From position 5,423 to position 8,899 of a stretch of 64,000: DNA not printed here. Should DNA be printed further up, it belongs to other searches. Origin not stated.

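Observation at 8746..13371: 1541-aa three-pass chimera: sialidase-like BNR propeller + FN3 pair + second periplasmic module + HAMP + SpoIIE/PP2C phosphatase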

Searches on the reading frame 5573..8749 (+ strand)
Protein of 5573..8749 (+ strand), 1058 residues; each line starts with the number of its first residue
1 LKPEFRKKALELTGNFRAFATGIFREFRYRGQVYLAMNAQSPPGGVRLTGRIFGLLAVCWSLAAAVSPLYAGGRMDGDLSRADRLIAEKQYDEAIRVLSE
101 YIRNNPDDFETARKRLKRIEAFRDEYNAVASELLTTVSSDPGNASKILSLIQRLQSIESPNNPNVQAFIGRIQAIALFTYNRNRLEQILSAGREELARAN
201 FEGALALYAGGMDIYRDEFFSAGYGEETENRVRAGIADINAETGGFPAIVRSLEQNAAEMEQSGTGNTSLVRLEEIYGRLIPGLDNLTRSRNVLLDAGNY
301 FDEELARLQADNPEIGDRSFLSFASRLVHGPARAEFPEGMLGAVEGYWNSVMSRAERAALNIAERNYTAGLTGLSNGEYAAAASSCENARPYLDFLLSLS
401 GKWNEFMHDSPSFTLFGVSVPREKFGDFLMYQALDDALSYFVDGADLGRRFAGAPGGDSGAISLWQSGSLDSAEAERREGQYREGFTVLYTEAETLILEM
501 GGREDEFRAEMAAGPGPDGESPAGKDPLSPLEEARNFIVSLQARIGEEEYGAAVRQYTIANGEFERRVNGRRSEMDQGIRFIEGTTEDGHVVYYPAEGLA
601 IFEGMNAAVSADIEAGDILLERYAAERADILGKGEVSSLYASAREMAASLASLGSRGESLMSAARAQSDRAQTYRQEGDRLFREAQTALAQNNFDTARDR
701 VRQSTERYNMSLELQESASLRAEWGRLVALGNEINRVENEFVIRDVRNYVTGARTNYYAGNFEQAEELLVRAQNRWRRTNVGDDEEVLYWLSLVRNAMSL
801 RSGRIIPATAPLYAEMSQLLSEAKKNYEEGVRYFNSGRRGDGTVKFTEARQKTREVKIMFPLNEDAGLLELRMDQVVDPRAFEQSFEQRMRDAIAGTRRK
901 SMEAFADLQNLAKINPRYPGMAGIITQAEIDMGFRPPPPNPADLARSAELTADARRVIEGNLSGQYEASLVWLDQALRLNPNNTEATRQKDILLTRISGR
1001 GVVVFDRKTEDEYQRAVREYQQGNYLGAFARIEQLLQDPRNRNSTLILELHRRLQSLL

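Call 10: search_protein_families(library=pfam, proteins=[window:5573-8749:+], max_evalue=0.01)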
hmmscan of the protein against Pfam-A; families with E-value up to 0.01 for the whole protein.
window:5573-8749:+ (1058 aa): 5 families
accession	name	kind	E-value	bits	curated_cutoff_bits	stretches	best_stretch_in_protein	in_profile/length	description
PF13428.12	TPR_14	-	7.7e-07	29.6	23.5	1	79-113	5-39/44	Tetratricopeptide repeat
PF13414.12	TPR_11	-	0.00012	22.2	26.8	1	963-986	7-30/42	TPR repeat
PF14559.12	TPR_19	-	0.0037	18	25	0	85-119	1-34/68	Tetratricopeptide repeat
PF10938.13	YfdX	-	0.0042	17.5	26.6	0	683-774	6-99/149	YfdX protein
PF00515.34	TPR_1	-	0.0061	16.8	27.8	0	964-983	15-34/34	Tetratricopeptide repeat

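Call 78: search_protein_families(library=ncbifam, proteins=[window:5681-8749:+], max_evalue=0.1)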
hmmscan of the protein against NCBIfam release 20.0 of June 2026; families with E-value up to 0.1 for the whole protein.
window:5681-8749:+ (1022 aa): 2 families
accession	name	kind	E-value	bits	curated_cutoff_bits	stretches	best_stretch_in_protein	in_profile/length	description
NF047558.1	TPR_END_plus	domain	0.0054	16.7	32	0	926-950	11-35/56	TPR end-of-group domain-containing protein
NF040959.1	MamA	equivalog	0.024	14.1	200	0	49-74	115-140/204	magnetosome protein MamA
